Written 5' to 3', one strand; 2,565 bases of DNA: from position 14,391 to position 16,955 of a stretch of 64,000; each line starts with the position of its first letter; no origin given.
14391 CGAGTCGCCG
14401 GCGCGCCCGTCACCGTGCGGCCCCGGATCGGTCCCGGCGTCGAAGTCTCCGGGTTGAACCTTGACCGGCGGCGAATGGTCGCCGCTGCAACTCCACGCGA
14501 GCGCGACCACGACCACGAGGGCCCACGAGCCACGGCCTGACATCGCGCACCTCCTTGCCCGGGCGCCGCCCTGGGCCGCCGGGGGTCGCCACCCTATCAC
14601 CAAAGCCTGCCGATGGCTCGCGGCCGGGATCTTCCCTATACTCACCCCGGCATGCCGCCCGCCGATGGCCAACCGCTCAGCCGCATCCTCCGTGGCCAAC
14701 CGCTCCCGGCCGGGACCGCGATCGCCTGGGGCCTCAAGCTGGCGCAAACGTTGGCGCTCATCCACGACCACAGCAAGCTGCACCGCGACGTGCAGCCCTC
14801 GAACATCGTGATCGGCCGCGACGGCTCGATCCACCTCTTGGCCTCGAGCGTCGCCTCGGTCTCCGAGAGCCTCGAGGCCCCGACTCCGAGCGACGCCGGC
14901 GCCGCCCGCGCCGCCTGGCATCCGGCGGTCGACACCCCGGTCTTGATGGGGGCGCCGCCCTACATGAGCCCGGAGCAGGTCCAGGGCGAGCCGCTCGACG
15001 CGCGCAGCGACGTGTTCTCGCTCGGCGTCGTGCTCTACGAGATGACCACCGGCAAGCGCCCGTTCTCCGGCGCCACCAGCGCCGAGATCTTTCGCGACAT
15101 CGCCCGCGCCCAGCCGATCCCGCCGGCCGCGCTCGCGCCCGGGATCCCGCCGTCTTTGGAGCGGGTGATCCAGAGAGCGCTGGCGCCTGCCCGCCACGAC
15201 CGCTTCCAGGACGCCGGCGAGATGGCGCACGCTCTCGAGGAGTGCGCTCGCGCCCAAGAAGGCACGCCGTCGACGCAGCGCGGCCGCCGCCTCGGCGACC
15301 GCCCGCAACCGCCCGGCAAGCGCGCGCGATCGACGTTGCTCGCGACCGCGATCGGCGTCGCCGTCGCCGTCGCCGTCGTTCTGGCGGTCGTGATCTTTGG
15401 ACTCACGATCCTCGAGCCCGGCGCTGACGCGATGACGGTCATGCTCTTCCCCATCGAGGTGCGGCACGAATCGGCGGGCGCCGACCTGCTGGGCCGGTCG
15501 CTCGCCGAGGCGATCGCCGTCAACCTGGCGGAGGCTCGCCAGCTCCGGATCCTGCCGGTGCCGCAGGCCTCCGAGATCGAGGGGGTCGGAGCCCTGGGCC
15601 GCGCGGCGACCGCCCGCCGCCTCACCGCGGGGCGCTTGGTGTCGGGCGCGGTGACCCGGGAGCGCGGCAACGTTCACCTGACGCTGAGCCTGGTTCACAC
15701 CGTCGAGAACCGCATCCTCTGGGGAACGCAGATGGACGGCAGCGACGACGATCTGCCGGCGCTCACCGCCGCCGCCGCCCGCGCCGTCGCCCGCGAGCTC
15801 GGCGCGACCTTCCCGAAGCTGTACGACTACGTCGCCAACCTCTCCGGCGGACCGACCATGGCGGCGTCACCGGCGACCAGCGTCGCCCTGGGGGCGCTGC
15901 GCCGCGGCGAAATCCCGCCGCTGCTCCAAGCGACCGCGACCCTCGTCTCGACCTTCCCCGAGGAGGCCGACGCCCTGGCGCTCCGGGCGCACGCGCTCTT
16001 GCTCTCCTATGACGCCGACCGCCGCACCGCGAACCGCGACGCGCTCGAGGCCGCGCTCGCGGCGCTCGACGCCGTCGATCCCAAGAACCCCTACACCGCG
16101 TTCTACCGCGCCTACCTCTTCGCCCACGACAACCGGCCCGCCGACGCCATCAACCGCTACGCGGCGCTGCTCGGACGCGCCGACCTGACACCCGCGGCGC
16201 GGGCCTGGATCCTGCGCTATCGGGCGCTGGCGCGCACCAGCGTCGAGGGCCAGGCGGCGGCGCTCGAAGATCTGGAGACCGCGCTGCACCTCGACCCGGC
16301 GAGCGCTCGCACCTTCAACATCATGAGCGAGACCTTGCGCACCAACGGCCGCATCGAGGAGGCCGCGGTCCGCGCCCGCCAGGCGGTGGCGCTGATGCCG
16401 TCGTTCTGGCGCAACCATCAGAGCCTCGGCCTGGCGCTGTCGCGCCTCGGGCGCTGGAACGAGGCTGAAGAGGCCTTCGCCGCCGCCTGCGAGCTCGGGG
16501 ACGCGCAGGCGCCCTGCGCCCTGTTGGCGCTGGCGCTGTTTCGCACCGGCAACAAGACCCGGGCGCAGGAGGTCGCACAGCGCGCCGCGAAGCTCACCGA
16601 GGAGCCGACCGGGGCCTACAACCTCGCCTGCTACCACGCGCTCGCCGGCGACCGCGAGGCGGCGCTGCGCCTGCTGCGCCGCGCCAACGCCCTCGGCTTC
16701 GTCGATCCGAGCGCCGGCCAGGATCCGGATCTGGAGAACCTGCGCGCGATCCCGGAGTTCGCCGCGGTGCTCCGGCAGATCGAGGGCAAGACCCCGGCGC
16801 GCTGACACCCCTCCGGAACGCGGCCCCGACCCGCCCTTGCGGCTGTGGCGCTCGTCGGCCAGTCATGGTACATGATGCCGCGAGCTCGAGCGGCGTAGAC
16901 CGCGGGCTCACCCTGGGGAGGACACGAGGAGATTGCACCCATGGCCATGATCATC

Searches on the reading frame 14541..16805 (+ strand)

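Call 77: search_protein_families(library=pfam, proteins=[window:14541-16805:+], max_evalue=0.001)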
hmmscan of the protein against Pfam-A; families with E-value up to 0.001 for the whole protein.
window:14541-16805:+ (754 aa): 6 families
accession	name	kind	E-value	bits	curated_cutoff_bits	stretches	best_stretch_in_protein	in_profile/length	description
PF00069.31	Pkinase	-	1.5e-18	67.6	31.7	1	43-222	82-252/263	Protein kinase domain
PF07714.23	PK_Tyr_Ser-Thr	-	4.7e-12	46.2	23.1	1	53-221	97-248/258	Protein tyrosine and serine/threonine kinase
PF07719.23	TPR_2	-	1.3e-09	37.8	27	0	626-652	4-30/34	Tetratricopeptide repeat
PF13181.12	TPR_8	-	5.2e-05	23.5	25.7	0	627-652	5-30/34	Tetratricopeptide repeat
PF13374.12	TPR_10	-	7.1e-05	23.1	27.5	0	628-651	7-30/42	Tetratricopeptide repeat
PF13431.12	TPR_17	-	0.00011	22.6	24.4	0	512-537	8-33/34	Tetratricopeptide repeat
